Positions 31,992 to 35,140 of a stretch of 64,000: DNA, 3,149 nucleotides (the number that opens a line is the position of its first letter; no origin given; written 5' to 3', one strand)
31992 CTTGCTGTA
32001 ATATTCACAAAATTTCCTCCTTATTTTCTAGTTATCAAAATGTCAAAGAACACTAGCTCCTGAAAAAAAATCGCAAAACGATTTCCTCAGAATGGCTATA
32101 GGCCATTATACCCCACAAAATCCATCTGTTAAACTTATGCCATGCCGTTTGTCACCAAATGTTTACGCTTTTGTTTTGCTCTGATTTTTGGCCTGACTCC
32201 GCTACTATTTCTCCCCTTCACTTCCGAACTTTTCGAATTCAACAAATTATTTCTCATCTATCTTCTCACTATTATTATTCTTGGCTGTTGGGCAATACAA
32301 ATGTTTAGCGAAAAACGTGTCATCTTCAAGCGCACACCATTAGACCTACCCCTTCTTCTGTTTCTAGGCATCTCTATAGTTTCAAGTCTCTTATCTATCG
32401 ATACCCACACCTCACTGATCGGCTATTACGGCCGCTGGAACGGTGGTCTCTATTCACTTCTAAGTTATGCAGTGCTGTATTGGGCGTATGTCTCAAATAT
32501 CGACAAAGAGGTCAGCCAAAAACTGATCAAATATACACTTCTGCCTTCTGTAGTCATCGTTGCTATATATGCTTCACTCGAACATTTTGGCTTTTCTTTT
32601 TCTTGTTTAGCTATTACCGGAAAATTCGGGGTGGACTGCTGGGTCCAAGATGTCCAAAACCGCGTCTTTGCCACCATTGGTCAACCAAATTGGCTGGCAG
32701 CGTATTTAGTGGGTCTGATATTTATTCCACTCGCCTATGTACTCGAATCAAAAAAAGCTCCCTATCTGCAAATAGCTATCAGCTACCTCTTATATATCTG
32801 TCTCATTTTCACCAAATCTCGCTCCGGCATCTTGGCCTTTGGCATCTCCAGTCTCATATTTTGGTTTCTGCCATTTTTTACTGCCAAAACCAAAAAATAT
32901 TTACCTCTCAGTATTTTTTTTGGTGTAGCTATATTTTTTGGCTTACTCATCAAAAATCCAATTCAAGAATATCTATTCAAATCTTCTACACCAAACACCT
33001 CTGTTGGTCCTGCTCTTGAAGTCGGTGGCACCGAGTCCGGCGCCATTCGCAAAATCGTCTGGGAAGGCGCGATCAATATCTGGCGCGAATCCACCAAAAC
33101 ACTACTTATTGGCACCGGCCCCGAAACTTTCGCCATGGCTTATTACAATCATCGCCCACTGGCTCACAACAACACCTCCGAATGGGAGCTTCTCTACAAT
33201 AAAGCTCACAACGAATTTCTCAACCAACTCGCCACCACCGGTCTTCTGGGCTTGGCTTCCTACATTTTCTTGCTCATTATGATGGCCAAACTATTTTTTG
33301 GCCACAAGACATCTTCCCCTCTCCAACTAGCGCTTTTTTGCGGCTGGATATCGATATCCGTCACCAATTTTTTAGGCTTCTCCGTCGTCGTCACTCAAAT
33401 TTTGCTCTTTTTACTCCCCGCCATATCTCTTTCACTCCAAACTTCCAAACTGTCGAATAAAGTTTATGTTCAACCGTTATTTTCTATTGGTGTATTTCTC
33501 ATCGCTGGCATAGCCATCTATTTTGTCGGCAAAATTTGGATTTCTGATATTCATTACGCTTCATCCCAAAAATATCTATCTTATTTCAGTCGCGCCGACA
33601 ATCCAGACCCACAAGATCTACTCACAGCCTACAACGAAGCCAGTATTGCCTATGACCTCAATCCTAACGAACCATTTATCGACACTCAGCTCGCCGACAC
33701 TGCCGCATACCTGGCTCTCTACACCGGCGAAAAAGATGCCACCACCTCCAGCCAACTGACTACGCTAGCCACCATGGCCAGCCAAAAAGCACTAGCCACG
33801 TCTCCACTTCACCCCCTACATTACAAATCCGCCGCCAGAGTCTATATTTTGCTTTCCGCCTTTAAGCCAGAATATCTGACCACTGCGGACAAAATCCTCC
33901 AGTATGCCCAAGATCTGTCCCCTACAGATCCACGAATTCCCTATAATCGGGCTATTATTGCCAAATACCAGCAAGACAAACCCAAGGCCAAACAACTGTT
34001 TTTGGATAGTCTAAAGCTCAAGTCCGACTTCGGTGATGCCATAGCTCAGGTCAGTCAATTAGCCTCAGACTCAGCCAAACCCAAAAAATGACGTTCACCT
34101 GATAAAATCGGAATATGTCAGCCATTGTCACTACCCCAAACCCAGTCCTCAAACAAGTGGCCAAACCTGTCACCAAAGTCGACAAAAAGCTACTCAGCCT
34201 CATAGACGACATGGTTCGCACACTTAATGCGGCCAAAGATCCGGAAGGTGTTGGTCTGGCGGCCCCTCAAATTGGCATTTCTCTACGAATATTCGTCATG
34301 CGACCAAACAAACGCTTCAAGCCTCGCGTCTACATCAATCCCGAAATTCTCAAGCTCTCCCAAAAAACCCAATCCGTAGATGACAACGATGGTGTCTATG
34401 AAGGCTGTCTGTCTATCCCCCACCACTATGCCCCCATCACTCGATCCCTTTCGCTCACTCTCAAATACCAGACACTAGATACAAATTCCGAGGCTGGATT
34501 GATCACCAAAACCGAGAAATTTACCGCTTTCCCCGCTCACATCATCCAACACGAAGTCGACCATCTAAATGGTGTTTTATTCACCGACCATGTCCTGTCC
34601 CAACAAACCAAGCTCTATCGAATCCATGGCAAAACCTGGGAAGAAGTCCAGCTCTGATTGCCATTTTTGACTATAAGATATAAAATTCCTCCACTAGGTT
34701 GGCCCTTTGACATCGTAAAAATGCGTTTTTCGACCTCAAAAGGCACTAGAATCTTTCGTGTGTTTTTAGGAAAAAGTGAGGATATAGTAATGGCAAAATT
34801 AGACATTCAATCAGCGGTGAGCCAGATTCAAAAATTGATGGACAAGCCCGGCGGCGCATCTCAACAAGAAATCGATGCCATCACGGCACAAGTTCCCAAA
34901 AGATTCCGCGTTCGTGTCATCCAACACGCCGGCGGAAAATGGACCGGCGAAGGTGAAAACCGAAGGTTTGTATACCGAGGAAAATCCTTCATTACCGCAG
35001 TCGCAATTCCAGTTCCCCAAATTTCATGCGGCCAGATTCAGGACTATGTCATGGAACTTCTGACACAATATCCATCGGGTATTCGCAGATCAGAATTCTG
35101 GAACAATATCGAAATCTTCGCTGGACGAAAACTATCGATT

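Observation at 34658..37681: Five tandem genes built from a repeated winged-helix-like module inserted between def and fmt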

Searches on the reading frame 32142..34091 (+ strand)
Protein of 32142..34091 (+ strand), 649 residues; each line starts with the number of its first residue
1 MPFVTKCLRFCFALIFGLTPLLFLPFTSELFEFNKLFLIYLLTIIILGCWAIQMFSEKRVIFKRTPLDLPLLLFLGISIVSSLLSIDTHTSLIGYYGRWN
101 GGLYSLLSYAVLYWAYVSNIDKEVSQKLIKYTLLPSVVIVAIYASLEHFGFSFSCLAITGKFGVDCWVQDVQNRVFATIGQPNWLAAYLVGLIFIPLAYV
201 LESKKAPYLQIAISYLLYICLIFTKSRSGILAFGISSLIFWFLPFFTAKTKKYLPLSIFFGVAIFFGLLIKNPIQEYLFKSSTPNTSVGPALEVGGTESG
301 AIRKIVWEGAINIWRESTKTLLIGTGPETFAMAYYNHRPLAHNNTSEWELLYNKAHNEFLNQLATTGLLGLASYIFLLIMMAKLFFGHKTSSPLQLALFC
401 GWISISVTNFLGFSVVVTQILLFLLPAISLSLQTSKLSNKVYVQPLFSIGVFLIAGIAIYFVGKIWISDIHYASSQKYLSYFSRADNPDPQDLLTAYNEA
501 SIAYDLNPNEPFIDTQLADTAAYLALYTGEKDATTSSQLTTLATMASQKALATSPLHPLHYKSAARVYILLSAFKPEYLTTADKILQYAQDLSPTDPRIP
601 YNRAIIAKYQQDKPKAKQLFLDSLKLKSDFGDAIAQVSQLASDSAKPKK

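Call 8: search_protein_families(library=pfam, max_evalue=1, proteins=[window:32142-34091:+])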
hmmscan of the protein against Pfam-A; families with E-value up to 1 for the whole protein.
window:32142-34091:+ (649 aa): 1 family
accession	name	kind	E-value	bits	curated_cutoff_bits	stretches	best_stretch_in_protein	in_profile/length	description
PF04932.20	Wzy_C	-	1.5e-14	54.5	31.7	1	216-375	5-149/149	O-Antigen ligase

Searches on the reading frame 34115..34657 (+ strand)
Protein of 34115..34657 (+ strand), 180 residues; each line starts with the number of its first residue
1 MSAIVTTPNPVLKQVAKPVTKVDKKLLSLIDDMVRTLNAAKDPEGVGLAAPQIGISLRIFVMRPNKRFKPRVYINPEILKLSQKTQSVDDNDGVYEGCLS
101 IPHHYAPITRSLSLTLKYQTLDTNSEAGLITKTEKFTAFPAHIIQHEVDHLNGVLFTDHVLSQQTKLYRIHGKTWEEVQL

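Call 8: search_protein_families(library=pfam, max_evalue=1, proteins=[window:34115-34657:+])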
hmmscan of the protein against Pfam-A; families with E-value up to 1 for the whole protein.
window:34115-34657:+ (180 aa): 1 family
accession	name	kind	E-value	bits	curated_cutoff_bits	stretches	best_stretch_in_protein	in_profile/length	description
PF01327.26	Pep_deformylase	-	2.7e-40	137.9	22.8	1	2-164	2-154/156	Polypeptide deformylase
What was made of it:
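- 34115..34657 (+): def (peptide deformylase), left border of the islet. Pfam PF01327, 2.7e-40 (call 8).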

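Call 11: find_related_loci(query=window:34115-34657:+, collection=genome_contigs, flank=10000)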
Query window:34115-34657:+ (180 aa) in genome_contigs; peptide patterns used: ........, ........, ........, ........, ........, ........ (x = any residue, [..] = any of these).
88 stretches matched a pattern; 15 encode a relative of the query (tblastn E <= 1e-3); 15 distinct loci.
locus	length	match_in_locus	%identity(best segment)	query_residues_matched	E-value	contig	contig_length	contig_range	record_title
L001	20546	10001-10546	59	1-180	1e-71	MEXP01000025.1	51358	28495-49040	MAG: Candidatus Amesbacteria bacterium RIFCSPLOWO2_01_FULL_49_25 rifcsplowo2_01_scaffold_765, whole genome shotgun seque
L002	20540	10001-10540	48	1-180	1e-53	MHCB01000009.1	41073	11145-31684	MAG: Candidatus Blackburnbacteria bacterium RIFCSPHIGHO2_12_FULL_44_25 rifcsphigho2_12_scaffold_1552, whole genome shotg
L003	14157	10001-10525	49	4-180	2e-53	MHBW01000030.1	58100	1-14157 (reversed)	MAG: Candidatus Blackburnbacteria bacterium RIFCSPHIGHO2_01_FULL_43_15b rifcsphigho2_01_scaffold_6981, whole genome shot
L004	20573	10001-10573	46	4-180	4e-53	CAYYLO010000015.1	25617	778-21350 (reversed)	MAG TPA_asm: uncultured Gammaproteobacteria bacterium isolate binchicken_co144_799 genome assembly, contig: NODE_4036_le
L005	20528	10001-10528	46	1-180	3e-46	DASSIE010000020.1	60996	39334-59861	MAG TPA_asm: Patescibacteria group bacterium isolate SMAG_U1079 k141_1218818, whole genome shotgun sequence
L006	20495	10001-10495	42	4-177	3e-39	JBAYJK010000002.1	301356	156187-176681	MAG: Patescibacteria group bacterium isolate SO_2016_GW1_54 scaffold00048_OW334_2016, whole genome shotgun sequence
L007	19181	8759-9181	38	4-162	5e-27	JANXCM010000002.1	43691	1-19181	MAG: Patescibacteria group bacterium isolate SKYB72 NODE_2_length_43691_cov_4.142795, whole genome shotgun sequence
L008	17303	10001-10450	36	4-160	2e-21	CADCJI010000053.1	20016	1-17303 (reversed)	MAG: uncultured Bacteroidia bacterium isolate RUG14699 genome assembly, contig: RUG14699_asm_53, whole genome shotgun se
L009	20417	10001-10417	42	9-159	4e-20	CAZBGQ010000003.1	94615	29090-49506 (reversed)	MAG TPA_asm: uncultured Candidatus Peribacteria bacterium isolate binchicken_co28_63 genome assembly, contig: NODE_160_l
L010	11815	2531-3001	39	4-160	5e-20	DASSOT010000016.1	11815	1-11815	MAG TPA_asm: Candidatus Saccharimonadales bacterium isolate SMAG_U1259 k141_343008, whole genome shotgun sequence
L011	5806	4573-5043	37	9-165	9e-20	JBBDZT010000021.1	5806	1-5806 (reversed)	MAG: Candidatus Saccharimonadales bacterium isolate LejiaD_43_12 Lejia_D_18716_length_5806_cov_6, whole genome shotgun s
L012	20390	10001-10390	34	28-160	3e-16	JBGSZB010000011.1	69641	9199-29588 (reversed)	MAG: Candidatus Dojkabacteria bacterium isolate JTS-AC489 k141_2164028, whole genome shotgun sequence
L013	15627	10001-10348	36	24-155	9e-16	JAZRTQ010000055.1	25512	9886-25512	MAG: Acutalibacteraceae bacterium isolate T1900045340_YK20190030.MAGScoT_cleanbin_000007 SGB_6650_k141_1509710, whole ge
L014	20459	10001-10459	30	1-165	4e-13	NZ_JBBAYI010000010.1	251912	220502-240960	Emticicia sp. 17c Scaffold10_1, whole genome shotgun sequence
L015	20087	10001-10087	52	138-166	4e-4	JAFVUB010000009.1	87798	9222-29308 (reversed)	MAG: Clostridia bacterium isolate RGIG5395 Sheep_Colon-3__c644008, whole genome shotgun sequence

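Call 22: find_related_loci(query=window:34115-34657:+, collection=metagenome_contigs, flank=10000)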
Query window:34115-34657:+ (180 aa) in metagenome_contigs; peptide patterns used: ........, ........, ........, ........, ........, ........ (x = any residue, [..] = any of these).
124 stretches matched a pattern; 32 encode a relative of the query (tblastn E <= 1e-3); 32 distinct loci.
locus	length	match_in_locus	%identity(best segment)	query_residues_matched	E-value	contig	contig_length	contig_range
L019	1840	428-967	65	1-180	6e-84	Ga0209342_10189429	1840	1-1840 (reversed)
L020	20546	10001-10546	59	1-180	1e-71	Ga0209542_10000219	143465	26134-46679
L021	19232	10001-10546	59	1-180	1e-71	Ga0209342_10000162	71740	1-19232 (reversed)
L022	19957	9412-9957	59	1-180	1e-71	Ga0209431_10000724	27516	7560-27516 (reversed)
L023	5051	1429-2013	53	1-180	5e-64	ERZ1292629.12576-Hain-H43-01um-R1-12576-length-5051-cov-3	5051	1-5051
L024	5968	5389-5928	48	1-180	1e-53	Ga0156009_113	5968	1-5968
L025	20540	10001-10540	48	1-180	1e-53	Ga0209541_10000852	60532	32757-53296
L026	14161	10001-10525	49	4-180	2e-53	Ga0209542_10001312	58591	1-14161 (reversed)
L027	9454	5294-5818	49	4-180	2e-53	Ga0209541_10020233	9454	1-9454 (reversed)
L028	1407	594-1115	50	1-180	4e-52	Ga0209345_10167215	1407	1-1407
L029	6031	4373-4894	48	1-180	4e-49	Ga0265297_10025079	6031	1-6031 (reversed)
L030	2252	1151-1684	44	1-180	2e-47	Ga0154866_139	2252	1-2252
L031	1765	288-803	48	4-180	2e-48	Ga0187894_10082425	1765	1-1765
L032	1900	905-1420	45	4-180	2e-45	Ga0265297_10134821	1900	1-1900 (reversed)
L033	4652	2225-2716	46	1-169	1e-42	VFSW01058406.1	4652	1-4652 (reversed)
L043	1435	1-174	62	123-180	2e-19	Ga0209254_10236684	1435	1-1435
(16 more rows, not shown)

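Call 62: search_protein_families(library=pfam, max_evalue=0.1, proteins=[L001:10546-11667:+, L001:11653-12108:-, L001:12140-12394:-, L001:12403-13827:-, L019:986-1309:-, L043:182-619:-])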
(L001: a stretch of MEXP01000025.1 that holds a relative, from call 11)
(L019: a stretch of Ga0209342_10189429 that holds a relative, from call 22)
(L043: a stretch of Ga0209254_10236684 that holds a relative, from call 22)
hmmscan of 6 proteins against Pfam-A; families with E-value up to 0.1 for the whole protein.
L001:10546-11667:+ (373 aa): 0 families

L001:11653-12108:- (151 aa): 1 family
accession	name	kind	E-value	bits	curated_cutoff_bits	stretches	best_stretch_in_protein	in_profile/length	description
PF22746.1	SHOCT-like_DUF2089-C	-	0.0031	17.5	27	1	56-73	13-30/32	SHOCT-like domain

L001:12140-12394:- (84 aa): 0 families

L001:12403-13827:- (474 aa): 0 families

L019:986-1309:- (107 aa): 0 families

L043:182-619:- (145 aa): 1 family
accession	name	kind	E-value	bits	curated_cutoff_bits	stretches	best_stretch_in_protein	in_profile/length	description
PF14277.12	DUF4364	-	0.081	13.2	26.9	0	80-136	43-99/162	Domain of unknown function (DUF4364)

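Call 79: find_encoding_contigs(protein=window:34115-34657:+, flank=10000, max_places=10)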
Protein window:34115-34657:+ (180 aa): 2 contigs read that carry it; 2 places shown.
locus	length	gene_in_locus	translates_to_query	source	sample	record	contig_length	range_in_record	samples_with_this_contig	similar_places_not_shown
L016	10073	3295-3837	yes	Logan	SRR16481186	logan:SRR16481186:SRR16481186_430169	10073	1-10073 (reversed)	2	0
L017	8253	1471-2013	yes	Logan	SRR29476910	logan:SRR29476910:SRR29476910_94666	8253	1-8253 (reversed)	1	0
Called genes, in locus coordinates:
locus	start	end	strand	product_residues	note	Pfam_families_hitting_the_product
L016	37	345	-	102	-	-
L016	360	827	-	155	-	-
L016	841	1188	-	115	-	-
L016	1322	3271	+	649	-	PF04932:Wzy_C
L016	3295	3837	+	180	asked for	PF01327:Pep_deformylase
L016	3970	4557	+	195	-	-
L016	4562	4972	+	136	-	-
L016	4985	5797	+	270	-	-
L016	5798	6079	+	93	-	-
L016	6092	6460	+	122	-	-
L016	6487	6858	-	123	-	-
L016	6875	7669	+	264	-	PF00551:Formyl_trans_N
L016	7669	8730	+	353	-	-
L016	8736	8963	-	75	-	-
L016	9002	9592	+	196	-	PF02163:Peptidase_M50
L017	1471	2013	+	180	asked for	PF01327:Pep_deformylase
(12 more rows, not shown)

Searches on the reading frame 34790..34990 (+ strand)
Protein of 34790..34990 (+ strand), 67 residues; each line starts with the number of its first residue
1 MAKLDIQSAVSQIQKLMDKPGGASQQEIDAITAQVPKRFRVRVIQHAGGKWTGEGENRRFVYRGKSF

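Call 37: search_solved_structures(query=A1, max_evalue=10, show_alignments=3)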
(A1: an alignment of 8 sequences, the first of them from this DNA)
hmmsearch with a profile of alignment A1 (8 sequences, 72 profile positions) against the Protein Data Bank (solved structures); distinct sequences matched with E-value up to 10: 6.
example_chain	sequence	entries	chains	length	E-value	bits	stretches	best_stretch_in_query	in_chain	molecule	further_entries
8v2d_J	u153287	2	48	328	0.0018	21.4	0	18-36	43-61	O43_129 component A | O43_129_+4 component A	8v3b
2cos_A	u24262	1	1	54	0.0034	20.5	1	20-52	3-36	Serine/threonine protein kinase LATS2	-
5ed8_A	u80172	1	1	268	0.4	13.9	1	4-38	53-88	MKIAA0668 protein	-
3ram_A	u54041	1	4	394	0.53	13.5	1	24-49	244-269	HmrA protein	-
7ok0_F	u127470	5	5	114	1.1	12.5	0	10-39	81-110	DNA-directed RNA polymerase, subunit F | DNA-directed RNA polymerase subunit Rpo4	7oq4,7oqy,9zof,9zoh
4hb1_A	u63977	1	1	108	5.4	10.2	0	3-51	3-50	DHP1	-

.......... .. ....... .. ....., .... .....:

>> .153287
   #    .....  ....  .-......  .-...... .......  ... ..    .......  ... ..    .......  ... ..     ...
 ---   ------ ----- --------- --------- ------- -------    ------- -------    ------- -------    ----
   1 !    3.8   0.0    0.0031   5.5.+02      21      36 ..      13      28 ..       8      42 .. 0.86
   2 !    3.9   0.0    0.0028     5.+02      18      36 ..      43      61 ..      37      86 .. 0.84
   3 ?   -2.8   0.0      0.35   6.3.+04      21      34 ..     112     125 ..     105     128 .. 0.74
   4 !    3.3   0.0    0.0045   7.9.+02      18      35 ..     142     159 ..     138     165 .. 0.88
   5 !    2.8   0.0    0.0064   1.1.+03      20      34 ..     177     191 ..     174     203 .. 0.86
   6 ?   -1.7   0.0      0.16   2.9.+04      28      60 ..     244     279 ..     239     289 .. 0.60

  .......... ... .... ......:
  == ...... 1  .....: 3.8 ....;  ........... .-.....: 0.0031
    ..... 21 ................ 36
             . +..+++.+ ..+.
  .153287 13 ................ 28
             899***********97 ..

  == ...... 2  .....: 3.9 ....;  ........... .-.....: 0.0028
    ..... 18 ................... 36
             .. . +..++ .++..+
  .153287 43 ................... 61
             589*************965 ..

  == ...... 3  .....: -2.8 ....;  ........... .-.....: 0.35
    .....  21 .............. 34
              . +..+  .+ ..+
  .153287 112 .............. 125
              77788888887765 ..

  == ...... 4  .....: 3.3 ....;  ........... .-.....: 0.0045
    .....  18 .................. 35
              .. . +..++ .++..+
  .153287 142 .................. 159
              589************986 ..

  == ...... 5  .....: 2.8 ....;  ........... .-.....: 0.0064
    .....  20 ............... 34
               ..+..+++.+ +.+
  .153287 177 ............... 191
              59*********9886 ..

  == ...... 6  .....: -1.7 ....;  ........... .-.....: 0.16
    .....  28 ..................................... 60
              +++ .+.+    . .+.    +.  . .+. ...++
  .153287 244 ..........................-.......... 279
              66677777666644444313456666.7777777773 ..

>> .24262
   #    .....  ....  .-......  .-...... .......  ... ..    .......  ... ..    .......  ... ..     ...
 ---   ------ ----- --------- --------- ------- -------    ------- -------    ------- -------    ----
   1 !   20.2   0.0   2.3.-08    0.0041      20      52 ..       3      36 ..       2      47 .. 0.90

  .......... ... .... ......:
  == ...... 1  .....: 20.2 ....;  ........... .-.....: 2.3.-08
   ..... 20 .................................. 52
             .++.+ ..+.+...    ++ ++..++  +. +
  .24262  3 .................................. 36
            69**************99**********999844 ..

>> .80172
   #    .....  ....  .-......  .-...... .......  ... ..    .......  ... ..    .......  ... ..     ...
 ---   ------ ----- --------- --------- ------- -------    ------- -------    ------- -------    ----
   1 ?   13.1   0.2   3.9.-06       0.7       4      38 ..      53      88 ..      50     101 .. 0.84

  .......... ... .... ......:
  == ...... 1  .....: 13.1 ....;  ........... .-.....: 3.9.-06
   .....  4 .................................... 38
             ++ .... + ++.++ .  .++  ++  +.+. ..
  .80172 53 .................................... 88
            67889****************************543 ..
